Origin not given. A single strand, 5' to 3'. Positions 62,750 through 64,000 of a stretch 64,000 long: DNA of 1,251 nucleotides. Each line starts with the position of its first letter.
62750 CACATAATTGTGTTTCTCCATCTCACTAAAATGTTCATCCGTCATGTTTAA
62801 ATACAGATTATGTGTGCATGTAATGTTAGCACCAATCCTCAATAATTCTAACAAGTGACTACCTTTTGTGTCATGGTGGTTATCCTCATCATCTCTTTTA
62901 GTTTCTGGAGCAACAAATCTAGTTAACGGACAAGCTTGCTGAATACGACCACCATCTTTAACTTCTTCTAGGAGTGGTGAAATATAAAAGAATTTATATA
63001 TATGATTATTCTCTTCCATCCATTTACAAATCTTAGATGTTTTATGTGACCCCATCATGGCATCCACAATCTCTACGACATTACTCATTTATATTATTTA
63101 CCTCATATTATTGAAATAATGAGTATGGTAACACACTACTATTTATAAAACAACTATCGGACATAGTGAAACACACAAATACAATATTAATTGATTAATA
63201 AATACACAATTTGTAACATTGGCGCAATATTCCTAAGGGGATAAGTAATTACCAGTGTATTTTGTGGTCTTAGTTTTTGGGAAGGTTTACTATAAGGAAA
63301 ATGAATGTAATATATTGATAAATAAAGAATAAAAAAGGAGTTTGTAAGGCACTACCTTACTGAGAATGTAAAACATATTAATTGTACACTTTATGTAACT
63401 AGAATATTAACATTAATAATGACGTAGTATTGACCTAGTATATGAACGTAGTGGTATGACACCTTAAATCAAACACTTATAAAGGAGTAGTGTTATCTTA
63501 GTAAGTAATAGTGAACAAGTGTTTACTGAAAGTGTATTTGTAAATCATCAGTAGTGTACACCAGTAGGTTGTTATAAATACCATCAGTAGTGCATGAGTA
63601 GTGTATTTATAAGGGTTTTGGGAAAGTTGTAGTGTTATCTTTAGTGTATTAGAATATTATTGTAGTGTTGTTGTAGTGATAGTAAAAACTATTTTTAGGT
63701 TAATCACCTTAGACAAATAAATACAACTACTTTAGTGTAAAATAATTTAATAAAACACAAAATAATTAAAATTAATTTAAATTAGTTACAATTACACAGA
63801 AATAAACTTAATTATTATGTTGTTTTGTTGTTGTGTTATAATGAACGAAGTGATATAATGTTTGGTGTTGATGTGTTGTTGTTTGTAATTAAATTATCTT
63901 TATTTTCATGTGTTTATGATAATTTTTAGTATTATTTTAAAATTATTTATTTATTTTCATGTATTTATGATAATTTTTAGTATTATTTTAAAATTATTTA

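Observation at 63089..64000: Repeat-dense non-coding region at the window end: iterons, divergent promoters and 51-bp tandem repeats (origin or terminal region candidate)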

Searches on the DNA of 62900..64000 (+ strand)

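Call 4: search_dna_similar(query=window:63089-64000:+, collection=phages, mode=distant, max_rows=30)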
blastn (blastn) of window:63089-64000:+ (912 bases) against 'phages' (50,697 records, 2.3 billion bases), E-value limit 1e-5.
Records with a match: 7; places in all: 7; records where one place covers at least 80% of the query: 0.
Best place of each record, by identity: 60-80% 7.
By first word of the organism name: Acinetobacter 7.
By host as written in the record: Acinetobacter baumannii 4; - 2; Acinetobacter baumannii NIPH601 1.
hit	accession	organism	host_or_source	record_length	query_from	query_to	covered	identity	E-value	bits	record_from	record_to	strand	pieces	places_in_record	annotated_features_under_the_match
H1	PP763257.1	Acinetobacter phage Ab5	Acinetobacter baumannii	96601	2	728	80%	78.7%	0e+0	664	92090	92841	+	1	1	none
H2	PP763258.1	Acinetobacter phage Ab7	Acinetobacter baumannii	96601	2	728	80%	78.7%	0e+0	664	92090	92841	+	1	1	none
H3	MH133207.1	Acinetobacter phage vB_AbaM_B9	Acinetobacter baumannii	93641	4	728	79%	74.9%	5e-144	517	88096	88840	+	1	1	none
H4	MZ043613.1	Acinetobacter phage TaPaz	Acinetobacter baumannii NIPH601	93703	291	729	48%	75.9%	3e-82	311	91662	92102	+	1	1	none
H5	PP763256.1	Acinetobacter phage Ab3-TPeters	Acinetobacter baumannii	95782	302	736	48%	73.3%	8e-78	297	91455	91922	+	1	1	hypothetical protein (x3)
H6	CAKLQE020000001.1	Acinetobacter phage MD-2021a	not known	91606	302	728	47%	74.6%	3e-71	276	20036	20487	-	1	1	none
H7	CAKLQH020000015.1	Acinetobacter phage MD-2021a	not known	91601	302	728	47%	74.6%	3e-71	276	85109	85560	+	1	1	none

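Call 7: get_annotated_region(hit=H1, flank=6000)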
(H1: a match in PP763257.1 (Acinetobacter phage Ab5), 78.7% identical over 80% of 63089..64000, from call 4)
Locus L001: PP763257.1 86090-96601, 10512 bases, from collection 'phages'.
description: Acinetobacter phage Ab5, complete genome.
organism: Acinetobacter phage Ab5 (NCBI taxid 3142668)
taxonomy: Viruses; Duplodnaviria; Heunggongvirae; Uroviricota; Caudoviricetes
host: Acinetobacter baumannii; source: -; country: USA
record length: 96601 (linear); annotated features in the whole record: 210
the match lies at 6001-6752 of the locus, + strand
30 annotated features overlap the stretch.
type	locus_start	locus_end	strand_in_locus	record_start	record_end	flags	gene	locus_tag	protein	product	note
CDS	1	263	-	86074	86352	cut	-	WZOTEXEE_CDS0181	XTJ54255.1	hypothetical protein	-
CDS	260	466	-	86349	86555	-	-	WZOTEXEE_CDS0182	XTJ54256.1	hypothetical protein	-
CDS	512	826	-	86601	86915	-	-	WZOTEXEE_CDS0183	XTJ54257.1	hypothetical protein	-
CDS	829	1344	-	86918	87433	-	-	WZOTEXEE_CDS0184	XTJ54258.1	hypothetical protein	-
CDS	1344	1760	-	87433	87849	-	-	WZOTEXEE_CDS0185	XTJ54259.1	hypothetical protein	-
CDS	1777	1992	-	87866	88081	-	-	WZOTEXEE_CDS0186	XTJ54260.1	hypothetical protein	-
CDS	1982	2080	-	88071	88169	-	-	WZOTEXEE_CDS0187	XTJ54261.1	hypothetical protein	-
CDS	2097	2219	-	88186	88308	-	-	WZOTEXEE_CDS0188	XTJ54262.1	hypothetical protein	-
CDS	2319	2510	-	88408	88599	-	-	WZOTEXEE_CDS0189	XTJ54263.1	hypothetical protein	-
CDS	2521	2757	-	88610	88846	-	-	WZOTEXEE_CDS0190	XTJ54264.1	hypothetical protein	-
CDS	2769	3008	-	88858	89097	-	-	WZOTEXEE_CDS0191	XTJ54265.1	hypothetical protein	-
CDS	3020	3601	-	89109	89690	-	-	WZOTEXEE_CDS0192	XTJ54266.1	hypothetical protein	-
CDS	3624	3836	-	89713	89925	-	-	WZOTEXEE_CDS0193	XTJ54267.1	hypothetical protein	-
CDS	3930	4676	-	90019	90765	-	-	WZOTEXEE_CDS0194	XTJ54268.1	hypothetical protein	-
CDS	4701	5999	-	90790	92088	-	-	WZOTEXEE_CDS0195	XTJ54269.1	hypothetical protein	-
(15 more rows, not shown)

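Call 8: get_annotated_region(hit=H3, flank=6000)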
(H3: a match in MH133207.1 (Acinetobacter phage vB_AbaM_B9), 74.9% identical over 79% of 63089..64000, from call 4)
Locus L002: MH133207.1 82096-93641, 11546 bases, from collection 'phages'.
description: Acinetobacter phage vB_AbaM_B9, complete genome.
organism: Acinetobacter phage vB_AbaM_B9 (NCBI taxid 2163899)
taxonomy: Viruses; Duplodnaviria; Heunggongvirae; Uroviricota; Caudoviricetes
host: Acinetobacter baumannii; source: -; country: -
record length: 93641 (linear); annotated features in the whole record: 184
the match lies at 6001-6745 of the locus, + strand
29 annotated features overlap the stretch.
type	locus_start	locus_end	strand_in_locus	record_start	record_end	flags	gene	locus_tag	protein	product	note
CDS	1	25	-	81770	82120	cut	-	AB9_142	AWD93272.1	hypothetical protein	-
CDS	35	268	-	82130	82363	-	-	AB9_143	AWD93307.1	hypothetical protein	-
CDS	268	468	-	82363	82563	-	-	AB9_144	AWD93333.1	hypothetical protein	-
CDS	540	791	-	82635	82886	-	-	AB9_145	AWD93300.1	hypothetical protein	-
CDS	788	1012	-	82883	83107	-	-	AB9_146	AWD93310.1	hypothetical protein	-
CDS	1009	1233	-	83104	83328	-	-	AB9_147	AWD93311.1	hypothetical protein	-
CDS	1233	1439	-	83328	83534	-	-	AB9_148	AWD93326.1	hypothetical protein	-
CDS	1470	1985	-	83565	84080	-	-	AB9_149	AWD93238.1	hypothetical protein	-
CDS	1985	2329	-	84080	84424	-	-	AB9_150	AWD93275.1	hypothetical protein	-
CDS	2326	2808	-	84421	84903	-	-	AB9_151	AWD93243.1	adenine-methyltransferase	-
CDS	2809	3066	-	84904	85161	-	-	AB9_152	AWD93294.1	hypothetical protein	-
CDS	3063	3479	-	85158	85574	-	-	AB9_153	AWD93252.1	hypothetical protein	-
CDS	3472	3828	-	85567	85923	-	-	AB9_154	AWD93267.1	hypothetical protein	-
CDS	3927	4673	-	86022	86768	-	-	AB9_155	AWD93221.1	hypothetical protein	-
CDS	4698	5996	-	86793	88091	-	-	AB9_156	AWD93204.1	hypothetical protein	-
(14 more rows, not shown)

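Call 9: get_annotated_region(hit=H4, flank=6000)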
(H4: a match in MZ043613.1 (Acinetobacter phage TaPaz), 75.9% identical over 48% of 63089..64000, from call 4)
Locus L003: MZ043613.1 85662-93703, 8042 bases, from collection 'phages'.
description: Acinetobacter phage TaPaz, complete genome.
organism: Acinetobacter phage TaPaz (NCBI taxid 2834266)
taxonomy: Viruses; Duplodnaviria; Heunggongvirae; Uroviricota; Caudoviricetes
host: Acinetobacter baumannii NIPH601; source: waste water; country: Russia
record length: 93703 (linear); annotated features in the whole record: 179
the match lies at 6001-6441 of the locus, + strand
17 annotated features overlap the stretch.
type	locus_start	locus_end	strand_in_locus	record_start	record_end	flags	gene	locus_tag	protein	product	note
CDS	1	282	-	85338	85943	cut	-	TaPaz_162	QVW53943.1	hypothetical protein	-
CDS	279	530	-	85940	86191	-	-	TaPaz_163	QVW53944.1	hypothetical protein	-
CDS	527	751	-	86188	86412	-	-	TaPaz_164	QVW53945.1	hypothetical protein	-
CDS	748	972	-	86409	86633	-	-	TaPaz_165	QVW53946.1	hypothetical protein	-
CDS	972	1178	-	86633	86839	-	-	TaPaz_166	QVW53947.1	hypothetical protein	-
CDS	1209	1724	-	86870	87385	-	-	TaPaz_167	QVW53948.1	hypothetical protein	-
CDS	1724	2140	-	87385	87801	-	-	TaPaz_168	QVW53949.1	hypothetical protein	-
CDS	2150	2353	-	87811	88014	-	-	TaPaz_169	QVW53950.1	hypothetical protein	-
CDS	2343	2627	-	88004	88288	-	-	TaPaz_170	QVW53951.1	hypothetical protein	-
CDS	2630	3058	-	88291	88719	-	-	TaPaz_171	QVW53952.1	hypothetical protein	-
CDS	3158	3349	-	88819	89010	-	-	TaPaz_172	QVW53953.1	hypothetical protein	-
CDS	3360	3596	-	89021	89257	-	-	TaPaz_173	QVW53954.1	hypothetical protein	-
CDS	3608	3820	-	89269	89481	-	-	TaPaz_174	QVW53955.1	hypothetical protein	-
CDS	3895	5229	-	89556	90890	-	-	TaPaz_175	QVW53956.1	hypothetical protein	-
CDS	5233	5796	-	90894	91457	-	-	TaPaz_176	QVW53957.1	hypothetical protein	-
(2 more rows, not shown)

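Call 20: search_rna_families(source=window, start=62900, end=64000, threshold=evalue, max_evalue=1)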
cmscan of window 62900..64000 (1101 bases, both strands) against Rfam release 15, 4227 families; matches with E-value up to 1: 0.
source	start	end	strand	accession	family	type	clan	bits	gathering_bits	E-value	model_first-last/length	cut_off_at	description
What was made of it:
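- Tried and rejected: No RNA family matched 62900-64000 at E of 1 or better (call 20).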

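Call 31: get_annotated_region(hit=H5, flank=6000)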
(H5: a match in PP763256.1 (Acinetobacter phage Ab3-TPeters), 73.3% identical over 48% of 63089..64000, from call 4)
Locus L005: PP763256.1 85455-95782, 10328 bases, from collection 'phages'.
description: Acinetobacter phage Ab3-TPeters, complete genome.
organism: Acinetobacter phage Ab3-TPeters (NCBI taxid 3405110)
taxonomy: Viruses; Duplodnaviria; Heunggongvirae; Uroviricota; Caudoviricetes
host: Acinetobacter baumannii; source: -; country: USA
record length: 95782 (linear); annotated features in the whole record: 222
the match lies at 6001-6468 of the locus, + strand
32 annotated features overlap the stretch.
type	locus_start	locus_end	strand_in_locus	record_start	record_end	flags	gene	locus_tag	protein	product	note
CDS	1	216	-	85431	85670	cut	-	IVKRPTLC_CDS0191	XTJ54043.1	hypothetical protein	-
CDS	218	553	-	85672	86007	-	-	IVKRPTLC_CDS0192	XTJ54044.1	hypothetical protein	-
CDS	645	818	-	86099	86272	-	-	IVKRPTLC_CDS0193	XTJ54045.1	hypothetical protein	-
CDS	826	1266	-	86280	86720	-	-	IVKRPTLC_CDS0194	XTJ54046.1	hypothetical protein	-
CDS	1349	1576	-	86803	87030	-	-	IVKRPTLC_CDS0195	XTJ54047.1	hypothetical protein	-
CDS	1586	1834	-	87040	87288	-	-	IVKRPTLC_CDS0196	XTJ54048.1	hypothetical protein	-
CDS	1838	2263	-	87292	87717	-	-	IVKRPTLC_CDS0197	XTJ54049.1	hypothetical protein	-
CDS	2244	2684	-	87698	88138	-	-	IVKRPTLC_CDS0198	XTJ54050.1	hypothetical protein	-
CDS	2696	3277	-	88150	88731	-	-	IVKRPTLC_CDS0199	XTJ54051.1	hypothetical protein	-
CDS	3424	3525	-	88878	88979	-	-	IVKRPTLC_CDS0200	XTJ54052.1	hypothetical protein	-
CDS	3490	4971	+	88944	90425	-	-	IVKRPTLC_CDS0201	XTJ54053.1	DNA helicase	-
CDS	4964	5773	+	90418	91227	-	-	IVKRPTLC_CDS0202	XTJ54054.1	hypothetical protein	-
CDS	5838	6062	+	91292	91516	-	-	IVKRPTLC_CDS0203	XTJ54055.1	hypothetical protein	-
CDS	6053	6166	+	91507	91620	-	-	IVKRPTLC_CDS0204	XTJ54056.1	hypothetical protein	-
CDS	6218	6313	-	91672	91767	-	-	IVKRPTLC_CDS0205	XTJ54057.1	hypothetical protein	-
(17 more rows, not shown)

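Call 50: get_annotated_region(hit=H7, flank=6000)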
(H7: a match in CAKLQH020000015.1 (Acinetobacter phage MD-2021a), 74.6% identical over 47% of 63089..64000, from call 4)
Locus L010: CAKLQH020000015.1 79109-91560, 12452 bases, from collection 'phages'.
description: Acinetobacter phage MD-2021a strain 5899STDY8049191 genome assembly, contig: ERS3583567SCcontig000015, whole genome shotgun sequence.
organism: Acinetobacter phage MD-2021a (NCBI taxid 2899278)
taxonomy: Viruses; Duplodnaviria; Heunggongvirae; Uroviricota; Caudoviricetes
host: -; source: not known; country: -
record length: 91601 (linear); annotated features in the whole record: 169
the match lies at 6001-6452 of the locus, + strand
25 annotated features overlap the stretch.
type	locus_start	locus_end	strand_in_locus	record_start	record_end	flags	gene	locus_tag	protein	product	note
CDS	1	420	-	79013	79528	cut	-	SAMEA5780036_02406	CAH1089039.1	Uncharacterised protein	-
CDS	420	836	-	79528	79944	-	-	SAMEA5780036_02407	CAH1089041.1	Uncharacterised protein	-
CDS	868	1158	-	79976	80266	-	-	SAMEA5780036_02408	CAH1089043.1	Uncharacterised protein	-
CDS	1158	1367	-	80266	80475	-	-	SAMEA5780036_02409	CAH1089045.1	Uncharacterised protein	-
CDS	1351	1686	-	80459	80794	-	-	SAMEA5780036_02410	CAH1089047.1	Uncharacterised protein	-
CDS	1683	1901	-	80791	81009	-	-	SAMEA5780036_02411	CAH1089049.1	Uncharacterised protein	-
CDS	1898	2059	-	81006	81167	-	-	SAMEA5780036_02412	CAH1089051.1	Uncharacterised protein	-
CDS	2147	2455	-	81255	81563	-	-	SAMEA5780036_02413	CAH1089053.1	Uncharacterised protein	-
CDS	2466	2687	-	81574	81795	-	-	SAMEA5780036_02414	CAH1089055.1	Uncharacterised protein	-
CDS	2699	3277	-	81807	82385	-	-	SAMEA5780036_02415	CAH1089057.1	Uncharacterised protein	-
CDS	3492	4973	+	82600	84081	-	-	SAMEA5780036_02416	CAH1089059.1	putative DNA helicase protein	-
CDS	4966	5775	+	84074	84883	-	-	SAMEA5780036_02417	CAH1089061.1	Uncharacterised protein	-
CDS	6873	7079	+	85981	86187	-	-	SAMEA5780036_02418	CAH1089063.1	Uncharacterised protein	-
CDS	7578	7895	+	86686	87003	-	-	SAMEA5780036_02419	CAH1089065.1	Uncharacterised protein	-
CDS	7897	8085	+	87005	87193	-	-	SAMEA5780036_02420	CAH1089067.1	Uncharacterised protein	-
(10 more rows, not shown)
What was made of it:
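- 61790..63088 (-): First gene of the leftward block: a 432-aa protein of unknown function related to SPbeta YonV (phrog_2467). It is a neighbour of the element, not part of it. In Ab3-TPeters and MD-2021a this position holds a different, rightward helicase module (calls 31, 50).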
